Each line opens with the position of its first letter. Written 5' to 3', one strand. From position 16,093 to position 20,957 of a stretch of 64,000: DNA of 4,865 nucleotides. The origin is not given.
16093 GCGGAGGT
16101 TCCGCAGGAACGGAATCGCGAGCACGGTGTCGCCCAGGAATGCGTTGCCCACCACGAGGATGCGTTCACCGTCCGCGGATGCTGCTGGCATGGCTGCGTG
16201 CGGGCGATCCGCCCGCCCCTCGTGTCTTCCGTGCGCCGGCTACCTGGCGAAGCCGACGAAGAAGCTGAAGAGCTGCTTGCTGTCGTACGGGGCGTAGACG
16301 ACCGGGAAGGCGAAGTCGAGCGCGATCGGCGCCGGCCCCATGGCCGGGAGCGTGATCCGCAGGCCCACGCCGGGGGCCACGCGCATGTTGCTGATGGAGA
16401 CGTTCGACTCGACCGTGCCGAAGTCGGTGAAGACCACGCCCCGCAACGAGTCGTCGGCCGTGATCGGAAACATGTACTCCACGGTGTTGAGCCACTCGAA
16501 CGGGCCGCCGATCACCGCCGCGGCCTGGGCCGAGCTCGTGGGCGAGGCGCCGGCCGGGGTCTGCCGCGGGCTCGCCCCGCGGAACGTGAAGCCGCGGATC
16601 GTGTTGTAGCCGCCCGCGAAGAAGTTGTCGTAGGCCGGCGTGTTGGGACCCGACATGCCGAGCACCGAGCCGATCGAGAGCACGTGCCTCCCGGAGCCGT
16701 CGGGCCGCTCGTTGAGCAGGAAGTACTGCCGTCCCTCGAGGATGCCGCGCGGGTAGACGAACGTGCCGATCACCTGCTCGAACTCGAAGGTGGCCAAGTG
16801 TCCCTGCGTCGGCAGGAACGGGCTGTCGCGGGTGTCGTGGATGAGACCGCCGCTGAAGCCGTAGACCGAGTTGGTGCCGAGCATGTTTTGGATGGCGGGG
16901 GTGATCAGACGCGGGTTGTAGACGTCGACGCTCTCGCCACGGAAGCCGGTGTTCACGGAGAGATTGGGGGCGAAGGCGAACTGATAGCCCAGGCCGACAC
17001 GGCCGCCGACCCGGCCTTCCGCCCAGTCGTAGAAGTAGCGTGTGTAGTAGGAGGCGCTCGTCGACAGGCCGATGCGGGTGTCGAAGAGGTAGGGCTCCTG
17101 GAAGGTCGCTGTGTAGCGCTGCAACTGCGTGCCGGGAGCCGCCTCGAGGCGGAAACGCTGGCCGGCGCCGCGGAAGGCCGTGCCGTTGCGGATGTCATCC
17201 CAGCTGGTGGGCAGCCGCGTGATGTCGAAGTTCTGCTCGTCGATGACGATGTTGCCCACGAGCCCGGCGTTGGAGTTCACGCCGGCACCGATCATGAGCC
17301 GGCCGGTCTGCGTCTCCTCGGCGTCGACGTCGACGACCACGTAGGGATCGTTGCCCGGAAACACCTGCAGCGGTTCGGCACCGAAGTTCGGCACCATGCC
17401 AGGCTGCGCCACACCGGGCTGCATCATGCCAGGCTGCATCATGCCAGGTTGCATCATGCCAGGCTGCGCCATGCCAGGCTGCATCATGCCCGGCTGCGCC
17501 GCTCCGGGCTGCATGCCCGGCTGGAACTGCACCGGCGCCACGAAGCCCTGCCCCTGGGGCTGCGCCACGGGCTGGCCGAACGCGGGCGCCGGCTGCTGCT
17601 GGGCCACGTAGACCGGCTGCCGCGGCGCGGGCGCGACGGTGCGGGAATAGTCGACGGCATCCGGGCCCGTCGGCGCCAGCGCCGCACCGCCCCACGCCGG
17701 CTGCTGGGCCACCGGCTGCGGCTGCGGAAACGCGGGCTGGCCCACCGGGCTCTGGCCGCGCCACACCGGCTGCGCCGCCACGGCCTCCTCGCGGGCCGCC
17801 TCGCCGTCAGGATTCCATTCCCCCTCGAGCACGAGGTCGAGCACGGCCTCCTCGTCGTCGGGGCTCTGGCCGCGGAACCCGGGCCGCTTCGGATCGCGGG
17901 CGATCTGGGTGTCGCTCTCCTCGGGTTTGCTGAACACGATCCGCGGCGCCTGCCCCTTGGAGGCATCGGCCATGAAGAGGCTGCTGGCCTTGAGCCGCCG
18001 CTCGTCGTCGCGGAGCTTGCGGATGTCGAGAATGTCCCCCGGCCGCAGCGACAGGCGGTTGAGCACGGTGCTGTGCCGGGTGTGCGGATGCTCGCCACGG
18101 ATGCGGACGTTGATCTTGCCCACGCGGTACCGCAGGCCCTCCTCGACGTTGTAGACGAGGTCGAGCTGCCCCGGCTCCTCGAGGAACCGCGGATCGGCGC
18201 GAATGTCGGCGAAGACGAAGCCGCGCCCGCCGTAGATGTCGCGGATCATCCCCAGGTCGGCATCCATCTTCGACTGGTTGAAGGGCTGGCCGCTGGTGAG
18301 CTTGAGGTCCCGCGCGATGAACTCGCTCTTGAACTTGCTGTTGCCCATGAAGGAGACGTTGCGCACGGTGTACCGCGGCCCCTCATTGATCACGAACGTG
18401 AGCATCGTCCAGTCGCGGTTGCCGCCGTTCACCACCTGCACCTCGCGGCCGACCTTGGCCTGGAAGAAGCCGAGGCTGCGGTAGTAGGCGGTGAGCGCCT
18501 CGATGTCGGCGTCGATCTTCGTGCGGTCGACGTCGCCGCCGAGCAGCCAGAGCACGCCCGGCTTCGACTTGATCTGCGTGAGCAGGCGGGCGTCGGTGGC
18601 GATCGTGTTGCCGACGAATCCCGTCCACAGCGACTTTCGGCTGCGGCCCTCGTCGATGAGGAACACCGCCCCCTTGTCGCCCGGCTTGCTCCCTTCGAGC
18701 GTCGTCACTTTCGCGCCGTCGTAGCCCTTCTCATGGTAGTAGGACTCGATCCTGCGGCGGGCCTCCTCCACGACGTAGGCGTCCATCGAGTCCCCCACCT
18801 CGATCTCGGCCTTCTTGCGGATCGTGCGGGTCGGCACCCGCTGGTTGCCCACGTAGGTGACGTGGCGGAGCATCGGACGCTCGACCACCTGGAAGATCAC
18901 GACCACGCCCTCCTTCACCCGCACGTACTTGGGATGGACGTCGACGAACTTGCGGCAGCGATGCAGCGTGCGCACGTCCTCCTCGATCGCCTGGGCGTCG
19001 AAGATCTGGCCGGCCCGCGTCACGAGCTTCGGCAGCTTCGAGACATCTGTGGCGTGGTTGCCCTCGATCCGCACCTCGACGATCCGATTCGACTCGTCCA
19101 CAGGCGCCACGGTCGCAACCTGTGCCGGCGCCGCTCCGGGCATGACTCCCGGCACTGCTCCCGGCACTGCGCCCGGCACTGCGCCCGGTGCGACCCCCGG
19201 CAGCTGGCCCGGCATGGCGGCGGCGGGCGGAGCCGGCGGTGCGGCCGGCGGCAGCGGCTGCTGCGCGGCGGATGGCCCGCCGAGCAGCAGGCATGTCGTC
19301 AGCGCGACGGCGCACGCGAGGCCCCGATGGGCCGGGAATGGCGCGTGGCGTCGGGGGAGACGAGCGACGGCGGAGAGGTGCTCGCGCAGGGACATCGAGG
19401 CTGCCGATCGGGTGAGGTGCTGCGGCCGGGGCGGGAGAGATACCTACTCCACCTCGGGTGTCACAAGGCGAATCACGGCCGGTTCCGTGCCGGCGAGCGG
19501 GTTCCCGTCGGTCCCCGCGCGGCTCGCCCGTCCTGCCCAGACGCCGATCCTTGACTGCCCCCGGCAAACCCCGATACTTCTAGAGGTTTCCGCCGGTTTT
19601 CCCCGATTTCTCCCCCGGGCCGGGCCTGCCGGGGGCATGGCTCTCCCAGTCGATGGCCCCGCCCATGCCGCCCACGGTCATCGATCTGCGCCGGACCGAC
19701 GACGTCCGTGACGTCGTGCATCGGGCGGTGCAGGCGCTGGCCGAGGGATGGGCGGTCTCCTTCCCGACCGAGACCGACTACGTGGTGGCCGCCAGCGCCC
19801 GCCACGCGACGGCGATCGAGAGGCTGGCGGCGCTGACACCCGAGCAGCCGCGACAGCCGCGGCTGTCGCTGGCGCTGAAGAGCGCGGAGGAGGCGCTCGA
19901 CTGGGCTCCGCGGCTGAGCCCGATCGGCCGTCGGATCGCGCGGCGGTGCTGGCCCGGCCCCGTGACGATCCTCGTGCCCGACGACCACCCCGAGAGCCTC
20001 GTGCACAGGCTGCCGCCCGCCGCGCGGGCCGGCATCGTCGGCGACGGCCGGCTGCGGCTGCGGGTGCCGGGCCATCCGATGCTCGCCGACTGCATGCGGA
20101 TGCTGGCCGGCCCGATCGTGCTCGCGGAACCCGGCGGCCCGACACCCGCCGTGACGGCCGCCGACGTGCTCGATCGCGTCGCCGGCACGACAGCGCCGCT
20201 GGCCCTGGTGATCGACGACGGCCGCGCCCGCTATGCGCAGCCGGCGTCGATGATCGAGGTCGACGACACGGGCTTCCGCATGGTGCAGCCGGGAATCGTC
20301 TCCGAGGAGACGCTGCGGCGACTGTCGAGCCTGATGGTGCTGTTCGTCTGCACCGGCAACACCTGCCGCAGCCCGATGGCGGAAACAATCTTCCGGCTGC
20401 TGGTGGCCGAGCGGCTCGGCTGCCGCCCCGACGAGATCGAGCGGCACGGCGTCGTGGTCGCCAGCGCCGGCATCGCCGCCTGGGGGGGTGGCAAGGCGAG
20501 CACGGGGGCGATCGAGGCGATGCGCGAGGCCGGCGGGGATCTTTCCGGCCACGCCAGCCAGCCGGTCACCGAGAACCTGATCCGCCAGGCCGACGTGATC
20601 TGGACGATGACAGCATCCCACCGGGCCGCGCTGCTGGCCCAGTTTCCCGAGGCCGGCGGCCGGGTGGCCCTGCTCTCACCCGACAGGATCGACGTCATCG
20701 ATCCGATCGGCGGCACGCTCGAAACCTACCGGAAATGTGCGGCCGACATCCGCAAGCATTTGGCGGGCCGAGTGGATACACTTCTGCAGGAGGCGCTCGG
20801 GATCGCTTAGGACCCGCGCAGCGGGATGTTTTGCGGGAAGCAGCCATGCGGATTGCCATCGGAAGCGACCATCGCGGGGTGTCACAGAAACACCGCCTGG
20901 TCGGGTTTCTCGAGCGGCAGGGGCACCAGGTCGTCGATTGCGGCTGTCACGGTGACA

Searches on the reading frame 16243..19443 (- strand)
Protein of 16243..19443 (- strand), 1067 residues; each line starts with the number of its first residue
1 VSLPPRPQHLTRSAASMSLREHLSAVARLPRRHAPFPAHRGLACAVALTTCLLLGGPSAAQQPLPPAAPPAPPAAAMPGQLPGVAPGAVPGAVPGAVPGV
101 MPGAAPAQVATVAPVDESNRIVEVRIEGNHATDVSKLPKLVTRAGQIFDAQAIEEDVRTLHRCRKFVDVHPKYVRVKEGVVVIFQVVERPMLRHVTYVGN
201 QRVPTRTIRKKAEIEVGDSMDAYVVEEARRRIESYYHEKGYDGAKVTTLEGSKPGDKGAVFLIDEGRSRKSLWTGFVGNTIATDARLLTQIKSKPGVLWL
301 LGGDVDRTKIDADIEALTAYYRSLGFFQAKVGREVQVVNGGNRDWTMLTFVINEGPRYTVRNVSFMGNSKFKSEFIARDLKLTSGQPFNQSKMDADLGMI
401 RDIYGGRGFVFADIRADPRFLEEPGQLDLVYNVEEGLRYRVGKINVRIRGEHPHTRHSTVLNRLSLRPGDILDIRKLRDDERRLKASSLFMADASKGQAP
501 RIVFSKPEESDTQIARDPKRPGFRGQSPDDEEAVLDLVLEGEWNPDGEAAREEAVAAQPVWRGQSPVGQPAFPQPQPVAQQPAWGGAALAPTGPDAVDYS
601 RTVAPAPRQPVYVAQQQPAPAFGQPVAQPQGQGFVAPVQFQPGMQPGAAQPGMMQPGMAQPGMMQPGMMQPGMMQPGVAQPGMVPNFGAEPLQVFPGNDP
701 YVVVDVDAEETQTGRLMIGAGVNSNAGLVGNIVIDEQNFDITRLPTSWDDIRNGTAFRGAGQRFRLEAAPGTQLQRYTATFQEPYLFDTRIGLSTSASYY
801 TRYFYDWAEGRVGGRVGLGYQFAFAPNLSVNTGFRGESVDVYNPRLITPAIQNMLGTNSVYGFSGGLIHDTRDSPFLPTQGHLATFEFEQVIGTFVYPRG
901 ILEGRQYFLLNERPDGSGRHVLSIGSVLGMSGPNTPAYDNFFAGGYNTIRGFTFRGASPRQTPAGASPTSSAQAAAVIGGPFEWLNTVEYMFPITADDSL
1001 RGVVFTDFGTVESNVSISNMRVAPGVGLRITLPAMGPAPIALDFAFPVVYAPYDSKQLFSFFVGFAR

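Call 107: search_protein_families(library=pfam, proteins=[window:16243-19443:-], max_evalue=0.0001)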
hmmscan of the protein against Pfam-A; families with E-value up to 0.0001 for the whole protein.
window:16243-19443:- (1067 aa): 3 families
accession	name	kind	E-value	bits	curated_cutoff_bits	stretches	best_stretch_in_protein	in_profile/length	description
PF07244.20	POTRA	-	6e-50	168.3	21.3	3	358-436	1-79/79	Surface antigen variable number repeat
PF01103.29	Omp85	-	3.9e-42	145.4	24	1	757-1065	2-323/325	Omp85 superfamily domain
PF08479.16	POTRA_2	-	1.4e-06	28.4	24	0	192-246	3-57/76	POTRA domain, ShlB-type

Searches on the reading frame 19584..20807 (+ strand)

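Call 107: search_protein_families(library=pfam, proteins=[window:19584-20807:+], max_evalue=0.0001)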
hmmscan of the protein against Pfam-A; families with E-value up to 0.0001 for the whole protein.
window:19584-20807:+ (408 aa): 2 families
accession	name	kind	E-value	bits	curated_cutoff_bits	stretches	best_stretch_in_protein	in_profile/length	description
PF01451.26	LMWPc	-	1.3e-26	94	23.2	1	252-393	1-140/144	Low molecular weight phosphotyrosine protein phosphatase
PF01300.24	Sua5_yciO_yrdC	-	1e-15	58.2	25.1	1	51-235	2-176/178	Telomere recombination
